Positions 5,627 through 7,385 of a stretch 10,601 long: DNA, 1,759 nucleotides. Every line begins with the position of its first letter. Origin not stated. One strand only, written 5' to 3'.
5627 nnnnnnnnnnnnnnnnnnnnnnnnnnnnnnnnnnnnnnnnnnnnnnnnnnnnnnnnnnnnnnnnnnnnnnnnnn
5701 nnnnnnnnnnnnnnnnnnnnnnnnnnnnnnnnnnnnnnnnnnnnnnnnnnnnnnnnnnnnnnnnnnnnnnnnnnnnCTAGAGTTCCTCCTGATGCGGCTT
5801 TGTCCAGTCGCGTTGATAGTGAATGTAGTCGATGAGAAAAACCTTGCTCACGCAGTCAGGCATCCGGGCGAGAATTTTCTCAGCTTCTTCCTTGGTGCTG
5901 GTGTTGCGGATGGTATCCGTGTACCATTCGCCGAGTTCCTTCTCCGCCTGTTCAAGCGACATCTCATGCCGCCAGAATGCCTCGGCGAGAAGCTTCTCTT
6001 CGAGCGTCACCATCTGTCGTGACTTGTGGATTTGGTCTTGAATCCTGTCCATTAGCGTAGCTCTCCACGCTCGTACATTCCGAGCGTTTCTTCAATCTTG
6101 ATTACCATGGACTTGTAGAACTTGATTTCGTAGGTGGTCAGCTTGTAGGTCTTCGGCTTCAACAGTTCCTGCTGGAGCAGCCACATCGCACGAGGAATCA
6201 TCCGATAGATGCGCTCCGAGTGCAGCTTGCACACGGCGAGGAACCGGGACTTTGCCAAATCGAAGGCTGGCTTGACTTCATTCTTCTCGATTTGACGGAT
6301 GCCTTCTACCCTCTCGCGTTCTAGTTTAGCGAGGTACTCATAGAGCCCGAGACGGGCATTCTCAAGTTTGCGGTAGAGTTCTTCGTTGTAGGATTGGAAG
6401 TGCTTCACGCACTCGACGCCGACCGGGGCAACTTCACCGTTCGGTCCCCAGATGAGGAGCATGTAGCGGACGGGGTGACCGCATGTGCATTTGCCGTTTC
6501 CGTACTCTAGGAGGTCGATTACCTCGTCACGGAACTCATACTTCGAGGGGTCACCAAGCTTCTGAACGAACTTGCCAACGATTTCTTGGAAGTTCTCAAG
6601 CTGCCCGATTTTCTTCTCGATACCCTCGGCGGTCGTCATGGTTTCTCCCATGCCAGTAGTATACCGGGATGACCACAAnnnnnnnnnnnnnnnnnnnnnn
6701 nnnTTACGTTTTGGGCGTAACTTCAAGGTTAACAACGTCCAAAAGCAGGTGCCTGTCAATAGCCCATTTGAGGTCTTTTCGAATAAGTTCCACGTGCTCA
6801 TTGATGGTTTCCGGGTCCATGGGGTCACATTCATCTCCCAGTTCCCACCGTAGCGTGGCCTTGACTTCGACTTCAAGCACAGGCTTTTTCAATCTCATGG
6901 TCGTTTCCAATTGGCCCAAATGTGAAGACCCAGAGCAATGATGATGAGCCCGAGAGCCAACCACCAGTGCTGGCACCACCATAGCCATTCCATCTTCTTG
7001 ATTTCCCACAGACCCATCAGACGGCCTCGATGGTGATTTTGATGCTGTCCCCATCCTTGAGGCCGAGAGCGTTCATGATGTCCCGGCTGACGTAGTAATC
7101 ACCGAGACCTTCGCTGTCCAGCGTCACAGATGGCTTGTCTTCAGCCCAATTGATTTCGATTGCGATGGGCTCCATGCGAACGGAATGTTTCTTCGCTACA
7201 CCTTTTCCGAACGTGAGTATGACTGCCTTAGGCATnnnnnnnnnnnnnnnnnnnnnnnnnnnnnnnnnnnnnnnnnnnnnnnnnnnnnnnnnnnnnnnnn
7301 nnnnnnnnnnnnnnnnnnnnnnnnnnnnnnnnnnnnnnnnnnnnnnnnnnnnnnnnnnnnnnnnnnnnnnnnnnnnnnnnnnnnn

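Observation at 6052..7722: Two neighbouring proteins share a CxCGHP ... AP[IV]G..C Cys/His motif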

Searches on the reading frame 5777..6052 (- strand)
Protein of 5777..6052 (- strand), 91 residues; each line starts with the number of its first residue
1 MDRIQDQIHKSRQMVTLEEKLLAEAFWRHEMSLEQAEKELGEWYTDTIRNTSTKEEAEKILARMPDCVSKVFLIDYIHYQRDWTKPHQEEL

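Call 3: search_protein_families(library=pfam, proteins=[window:5777-6052:-], max_evalue=1)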
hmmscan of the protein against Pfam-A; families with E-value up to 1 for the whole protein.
window:5777-6052:- (91 aa): 1 family
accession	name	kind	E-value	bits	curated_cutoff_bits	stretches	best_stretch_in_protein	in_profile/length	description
PF16566.10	CREPT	-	0.015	15.8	29.3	1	3-67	66-126/147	Cell-cycle alteration and expression-elevated protein in tumour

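Call 4: search_protein_families(library=phrogs, proteins=[window:5777-6052:-], max_evalue=0.01)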
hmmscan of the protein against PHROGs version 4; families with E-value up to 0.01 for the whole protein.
window:5777-6052:- (91 aa): 0 families

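Call 67: search_protein_families(library=padloc, proteins=[window:5777-6052:-], max_evalue=1)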
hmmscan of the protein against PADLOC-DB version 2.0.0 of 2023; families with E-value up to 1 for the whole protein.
window:5777-6052:- (91 aa): 0 families

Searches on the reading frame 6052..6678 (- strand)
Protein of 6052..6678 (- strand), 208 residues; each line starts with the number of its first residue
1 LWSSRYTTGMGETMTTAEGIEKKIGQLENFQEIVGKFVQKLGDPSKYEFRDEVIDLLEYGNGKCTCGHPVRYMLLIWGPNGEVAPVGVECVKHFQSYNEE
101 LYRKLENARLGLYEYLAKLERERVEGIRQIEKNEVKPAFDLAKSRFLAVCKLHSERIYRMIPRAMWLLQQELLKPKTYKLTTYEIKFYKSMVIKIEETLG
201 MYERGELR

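Call 3: search_protein_families(library=pfam, proteins=[window:6052-6678:-], max_evalue=1)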
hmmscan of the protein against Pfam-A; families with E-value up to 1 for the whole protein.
window:6052-6678:- (208 aa): 2 families
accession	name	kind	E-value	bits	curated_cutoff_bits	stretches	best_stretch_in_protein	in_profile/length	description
PF25375.1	Lin-15B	-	0.0053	17.2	27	0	10-41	86-116/121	Lin-15B-like domain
PF05400.18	FliT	-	0.03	15.6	29.5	1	105-136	2-32/85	Flagellar protein FliT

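Call 4: search_protein_families(library=phrogs, proteins=[window:6052-6678:-], max_evalue=0.01)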
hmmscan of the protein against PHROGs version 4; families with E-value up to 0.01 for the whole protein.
window:6052-6678:- (208 aa): 0 families

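Call 8: search_protein_families(library=phrogs, proteins=[window:6052-6642:-], max_evalue=10)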
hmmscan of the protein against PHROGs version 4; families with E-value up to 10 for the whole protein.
window:6052-6642:- (196 aa): 1 family
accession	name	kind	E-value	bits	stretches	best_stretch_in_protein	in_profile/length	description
phrog_22074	-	unknown function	0.17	12.9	1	147-181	25-59/92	-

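Call 10: find_homologous_proteins(query=window:6052-6642:-, max_evalue=0.01)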
Query window:6052-6642:- (196 aa): 32 proteins with E <= 0.01 among 150 candidates.
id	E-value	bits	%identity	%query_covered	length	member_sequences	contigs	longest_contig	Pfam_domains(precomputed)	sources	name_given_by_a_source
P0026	4.1e-126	436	100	99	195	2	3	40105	-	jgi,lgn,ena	-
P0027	3.2e-85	303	58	99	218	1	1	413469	-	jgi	jgi:hypothetical protein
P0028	8.6e-83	295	71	99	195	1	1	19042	-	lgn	-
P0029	2.9e-82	293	67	98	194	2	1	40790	-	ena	-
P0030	4.5e-81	289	69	99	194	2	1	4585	-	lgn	-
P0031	5.4e-80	285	65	98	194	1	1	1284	-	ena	-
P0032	5.4e-80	285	66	99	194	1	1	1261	-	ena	-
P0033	3.2e-79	283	64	98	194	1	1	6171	-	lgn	-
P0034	7.3e-79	282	64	98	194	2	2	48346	-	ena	-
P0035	1.4e-78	281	65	99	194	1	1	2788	-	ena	-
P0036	2.7e-77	277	64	96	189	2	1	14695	-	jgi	jgi:Cu2+-containing amine oxidase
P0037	5.0e-77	276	65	99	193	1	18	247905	-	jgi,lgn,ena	jgi:hypothetical protein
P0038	6.7e-77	275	62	98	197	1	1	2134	-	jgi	jgi:hypothetical protein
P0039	2.4e-76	274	64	99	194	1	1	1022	-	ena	-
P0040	2.6e-76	273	63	99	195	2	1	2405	-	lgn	-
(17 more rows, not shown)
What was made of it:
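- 6052..6639 (-): Protein A (195 aa): an N-terminal helix, a zinc knuckle-hairpin-helix module and a long helical stalk or bundle. P0026 is identical, and 32 homologues at 50-71% identity come from contigs up to 435 kb (call 10).
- A. The family is restricted to huge-phage contigs (call 10).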

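Call 19: search_solved_structures(query=A2, max_evalue=10, show_alignments=3)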
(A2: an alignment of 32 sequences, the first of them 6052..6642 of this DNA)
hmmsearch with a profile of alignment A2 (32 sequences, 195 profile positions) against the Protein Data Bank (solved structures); distinct sequences matched with E-value up to 10: 2.
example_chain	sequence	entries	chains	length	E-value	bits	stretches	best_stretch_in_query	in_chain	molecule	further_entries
4hhu_A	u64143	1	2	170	0.012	18.5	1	103-176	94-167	OR280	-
9z7o_C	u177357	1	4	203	0.27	14.1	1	98-181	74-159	Escherichia VapC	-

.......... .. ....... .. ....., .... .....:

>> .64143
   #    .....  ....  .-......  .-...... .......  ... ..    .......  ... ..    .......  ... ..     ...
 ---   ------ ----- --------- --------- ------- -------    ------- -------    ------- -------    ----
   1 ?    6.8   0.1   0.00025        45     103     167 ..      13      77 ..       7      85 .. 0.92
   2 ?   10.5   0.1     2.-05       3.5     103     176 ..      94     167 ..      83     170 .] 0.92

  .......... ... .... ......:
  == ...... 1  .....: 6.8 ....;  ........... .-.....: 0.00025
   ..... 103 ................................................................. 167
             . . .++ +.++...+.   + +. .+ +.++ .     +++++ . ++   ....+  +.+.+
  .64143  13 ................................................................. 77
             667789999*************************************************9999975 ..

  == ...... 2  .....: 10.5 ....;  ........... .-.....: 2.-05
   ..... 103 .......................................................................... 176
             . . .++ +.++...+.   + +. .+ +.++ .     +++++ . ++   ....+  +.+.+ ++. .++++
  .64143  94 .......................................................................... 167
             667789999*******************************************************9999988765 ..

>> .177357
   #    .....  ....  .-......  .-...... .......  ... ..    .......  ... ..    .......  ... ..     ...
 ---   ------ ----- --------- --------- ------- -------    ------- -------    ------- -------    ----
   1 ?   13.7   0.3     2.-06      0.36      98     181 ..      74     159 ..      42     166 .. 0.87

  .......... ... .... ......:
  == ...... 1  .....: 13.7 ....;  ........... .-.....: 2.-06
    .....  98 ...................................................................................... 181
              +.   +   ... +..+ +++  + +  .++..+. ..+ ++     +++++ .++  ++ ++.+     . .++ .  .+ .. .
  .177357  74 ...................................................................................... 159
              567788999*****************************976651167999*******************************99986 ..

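Call 23: predict_structure(alignment_id=A2)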
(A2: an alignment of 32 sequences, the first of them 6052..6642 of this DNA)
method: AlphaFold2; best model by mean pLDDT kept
length: 196 residues; sequences in the alignment: 32
mean_pLDDT: 89.5   pTM: 0.60
mean pLDDT of the five models: 89.5, 74.2, 74.0, 65.6, 64.9
residues with pLDDT >= 90: 132; 70-90: 58; 50-70: 4; < 50: 2
segments of 3 or more residues with pLDDT < 50: none
pLDDT, mean of each block of 10 residues (from residue 1): 63 75 84 87 91 92 90 92 85 93 91 93 96 97 91 96 90 96 97 89
secondary structure, 60 per line:
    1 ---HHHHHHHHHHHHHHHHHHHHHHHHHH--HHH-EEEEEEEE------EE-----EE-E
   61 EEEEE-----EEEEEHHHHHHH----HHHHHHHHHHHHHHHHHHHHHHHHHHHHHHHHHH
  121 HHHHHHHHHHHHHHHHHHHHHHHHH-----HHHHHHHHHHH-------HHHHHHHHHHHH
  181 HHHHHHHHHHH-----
elements in order: H4-29 E36-43 E60-65 E71-75 H76-82 H87-145 H151-161 H169-191
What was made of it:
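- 6052..6639 (-): AF2 mean pLDDT is 89.5 (call 23).
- On SWIM zinc finger (PF04434): A's AF2 secondary structure fits: loop 52-56, E60-65, E71-75, H76-82 (call 23).
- Closest known: SWIM zinc finger. Same: A begins with a CxC knuckle followed by β-strands and a helix that carries the last two ligands (call 23).
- The AF2 model has pLDDT 89.5 with knuckle, hairpin and helix (call 23). In A the two strings flank a β-hairpin between two ligand pairs (call 23).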

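Call 29: search_protein_families(library=ncbifam, proteins=[window:6052-6642:-], max_evalue=10)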
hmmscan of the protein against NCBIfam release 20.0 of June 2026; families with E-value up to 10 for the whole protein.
window:6052-6642:- (196 aa): 1 family
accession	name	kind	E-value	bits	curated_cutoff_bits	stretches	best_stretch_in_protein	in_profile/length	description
NF033385.1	enterocin_LsbB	subfamily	0.07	12.8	33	1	167-177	12-22/35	LsbB family leaderless bacteriocin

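Call 33: search_protein_families(library=pfam, alignment_id=A2, max_evalue=10)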
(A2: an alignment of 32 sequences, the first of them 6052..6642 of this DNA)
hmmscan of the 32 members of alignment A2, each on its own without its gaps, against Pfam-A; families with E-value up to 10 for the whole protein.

A. member 1, window:6052-6642:- (196 aa): 2 families
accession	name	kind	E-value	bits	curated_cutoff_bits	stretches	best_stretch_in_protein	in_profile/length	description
PF05400.18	FliT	-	0.027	15.7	29.5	1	93-124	2-32/85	Flagellar protein FliT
PF25375.1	Lin-15B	-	0.032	14.7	27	0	78-98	55-75/121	Lin-15B-like domain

B. families by the number of members that match (of 32 scanned): 12 families
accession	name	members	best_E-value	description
PF25375.1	Lin-15B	4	0.032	Lin-15B-like domain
PF16708.10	LppA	2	0.031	Lipoprotein confined to pathogenic Mycobacterium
PF10393.14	Matrilin_ccoil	2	0.18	Trimeric coiled-coil oligomerisation domain of matrilin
PF05400.18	FliT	1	0.027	Flagellar protein FliT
PF09763.15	Sec3_CC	1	0.063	Exocyst complex component Sec3, coiled-coil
PF22077.1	C2c1_Nuc-II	1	0.09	CRISPR-associated endonuclease C2c1 Nuc-II domain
PF16227.11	DUF4886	1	0.15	Domain of unknown function (DUF4886)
PF08064.18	UME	1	0.15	UME (NUC010) domain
PF17279.8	DUF5344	1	0.15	Family of unknown function (DUF5344)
PF19939.4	DUF6401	1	0.16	Family of unknown function (DUF6401)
PF20902.2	CXCL16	1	0.17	C-X-C motif chemokine 16 domain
PF18442.6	G2BR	1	6.3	E3 gp78 Ube2g2-binding region (G2BR)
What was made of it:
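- Closest known: SWIM zinc finger. Different: No Pfam SWIM hit appears for any of 32 A-family members at E <= 10 (call 33).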

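Call 41: search_dna_similar(query=window:6052-6642:-, collection=phages, mode=protein, max_evalue=1, max_rows=20)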
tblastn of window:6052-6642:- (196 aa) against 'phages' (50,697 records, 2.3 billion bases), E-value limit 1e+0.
No match.

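Call 47: fold_search(model_id=the predicted structure, library=viral)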
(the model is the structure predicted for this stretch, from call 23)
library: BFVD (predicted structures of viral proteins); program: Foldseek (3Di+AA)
matches with E <= 10: 233; with E <= 0.001: 0
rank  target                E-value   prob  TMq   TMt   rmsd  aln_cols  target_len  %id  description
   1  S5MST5                2.4e-03  0.93  0.25  0.22  16.4       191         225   17  Uncharacterized protein [Bacillus phage JL]
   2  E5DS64                4.4e-03  0.99  0.33  0.26  12.7       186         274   14  Uncharacterized protein [Aeromonas phage 65]
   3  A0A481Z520            2.0e-02  1.00  0.24  0.17   4.5        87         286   21  Uncharacterized protein [Pithovirus LCPAC201]
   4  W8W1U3                8.9e-02  0.97  0.24  0.27   5.0        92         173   17  Uncharacterized protein [Invertebrate iridescent virus 30]
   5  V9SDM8                1.3e-01  0.20  0.20  0.11  18.2       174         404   11  RNA ligase [Tunisvirus fontaine2]
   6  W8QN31                1.3e-01  0.11  0.15  0.09  17.7       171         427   13  Uncharacterized protein [Chloriridovirus anopheles1]
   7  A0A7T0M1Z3            1.5e-01  0.35  0.24  0.27  17.3       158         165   14  Uncharacterized protein [Streptomyces phage TurkishDelight]
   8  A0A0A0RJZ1            2.0e-01  0.30  0.23  0.17  14.3       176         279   15  (no name in the UniProt tables at hand)
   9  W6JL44                4.7e-01  0.69  0.16  0.06   1.8        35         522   26  Uncharacterized protein [Alphaentomopoxvirus acuprea]
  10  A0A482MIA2            4.7e-01  0.28  0.17  0.23   4.5        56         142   25  Uncharacterized protein [Nodularia phage vB_NspS-kac65v161]
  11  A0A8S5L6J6            4.7e-01  0.15  0.22  0.27  14.7       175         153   13  Uncharacterized protein [Myoviridae sp. ctA4D8]
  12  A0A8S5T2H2            4.7e-01  0.12  0.22  0.14   9.6       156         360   17  Uncharacterized protein [Myoviridae sp. ctqfO1]
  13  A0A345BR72            5.0e-01  0.51  0.25  0.34   5.7        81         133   17  (no name in the UniProt tables at hand)
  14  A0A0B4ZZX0            5.3e-01  0.28  0.30  0.23  12.4       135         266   17  (no name in the UniProt tables at hand)
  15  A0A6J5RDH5            5.6e-01  0.57  0.23  0.12   5.6        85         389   18  Uncharacterized protein [uncultured Caudovirales phage]
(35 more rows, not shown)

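Call 67: search_protein_families(library=padloc, proteins=[window:6052-6642:-], max_evalue=1)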
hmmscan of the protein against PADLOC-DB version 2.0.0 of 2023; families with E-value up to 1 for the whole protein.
window:6052-6642:- (196 aa): 1 family
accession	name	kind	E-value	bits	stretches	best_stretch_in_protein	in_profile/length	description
PDLC02645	DrmMI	-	0.007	12.6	1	92-156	458-523/772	DrmMI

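Call 71: find_related_loci(query=A2, collection=viral_contigs, flank=4000)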
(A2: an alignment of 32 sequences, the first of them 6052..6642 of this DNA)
Query A2 (196 aa) in viral_contigs; peptide patterns used: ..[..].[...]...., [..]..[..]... (x = any residue, [..] = any of these).
69 stretches matched a pattern; 1 encode a relative of the query (tblastn E <= 1e-3); 1 distinct loci.
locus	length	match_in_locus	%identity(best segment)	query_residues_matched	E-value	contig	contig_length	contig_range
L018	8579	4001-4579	65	2-196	4e-84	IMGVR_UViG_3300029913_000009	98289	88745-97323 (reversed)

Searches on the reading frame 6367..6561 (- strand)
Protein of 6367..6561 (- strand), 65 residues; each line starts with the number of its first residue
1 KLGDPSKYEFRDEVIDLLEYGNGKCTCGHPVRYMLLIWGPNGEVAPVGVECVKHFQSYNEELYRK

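Call 51: find_homologous_proteins(query=A4, max_evalue=10)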
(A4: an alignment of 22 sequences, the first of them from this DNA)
Query A4 (22 sequences) (65 aa, profile of the alignment): 1 proteins with E <= 10 among 73 candidates.
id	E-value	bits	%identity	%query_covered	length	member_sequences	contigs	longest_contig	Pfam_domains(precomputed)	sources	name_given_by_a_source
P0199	2.9e-4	39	81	32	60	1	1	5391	-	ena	-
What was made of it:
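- Tried and rejected: An alignment search found one fragment only (call 51). tblastn of A against 50,697 phage records found no match (call 41).
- A searched alone finds no distant relatives (call 51).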

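Call 66: search_solved_structures(query=A4, max_evalue=10, show_alignments=3)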
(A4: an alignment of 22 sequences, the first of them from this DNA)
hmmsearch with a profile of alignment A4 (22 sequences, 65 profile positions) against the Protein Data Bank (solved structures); distinct sequences matched with E-value up to 10: 0.
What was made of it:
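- There is no phage-database, PDB or Pfam match (calls 41, 19, 66, 33).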

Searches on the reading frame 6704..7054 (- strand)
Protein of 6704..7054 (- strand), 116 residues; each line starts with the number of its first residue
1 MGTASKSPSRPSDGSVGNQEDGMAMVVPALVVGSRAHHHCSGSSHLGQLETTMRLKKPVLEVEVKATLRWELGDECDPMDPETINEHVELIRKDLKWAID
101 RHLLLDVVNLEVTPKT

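Call 3: search_protein_families(library=pfam, proteins=[window:6704-7054:-], max_evalue=1)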
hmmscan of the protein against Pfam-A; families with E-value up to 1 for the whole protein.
window:6704-7054:- (116 aa): 1 family
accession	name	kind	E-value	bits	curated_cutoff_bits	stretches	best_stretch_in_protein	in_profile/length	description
PF15131.11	DUF4567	-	0.03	15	27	1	21-45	19-43/75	Domain of unknown function (DUF4567)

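Call 4: search_protein_families(library=phrogs, proteins=[window:6704-7054:-], max_evalue=0.01)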
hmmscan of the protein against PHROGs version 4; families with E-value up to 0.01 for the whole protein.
window:6704-7054:- (116 aa): 0 families

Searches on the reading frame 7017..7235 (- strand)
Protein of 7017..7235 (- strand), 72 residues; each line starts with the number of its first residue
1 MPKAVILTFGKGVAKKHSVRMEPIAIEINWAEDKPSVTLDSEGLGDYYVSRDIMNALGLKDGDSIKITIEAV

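Call 3: search_protein_families(library=pfam, proteins=[window:7017-7235:-], max_evalue=1)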
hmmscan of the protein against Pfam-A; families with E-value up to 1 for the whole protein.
window:7017-7235:- (72 aa): 1 family
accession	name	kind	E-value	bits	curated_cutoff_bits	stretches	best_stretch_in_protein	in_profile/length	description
PF07497.18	Rho_RNA_bind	-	0.034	14.4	27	1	45-68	25-48/73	Rho termination factor, RNA-binding domain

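Call 4: search_protein_families(library=phrogs, proteins=[window:7017-7235:-], max_evalue=0.01)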
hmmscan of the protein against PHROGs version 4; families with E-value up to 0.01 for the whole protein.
window:7017-7235:- (72 aa): 0 families

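Call 67: search_protein_families(library=padloc, proteins=[window:7017-7235:-], max_evalue=1)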
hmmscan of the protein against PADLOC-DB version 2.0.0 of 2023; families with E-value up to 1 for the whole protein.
window:7017-7235:- (72 aa): 0 families
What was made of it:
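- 6704..7235 (-): Three small genes between B and A: 72 aa (7017-7235), a 40-aa Trp-rich transmembrane peptide (6895-7017) and 64 aa (6704-6898). Their start and stop codons overlap. No Pfam, PHROG or PADLOC family (calls 3, 4, 67).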
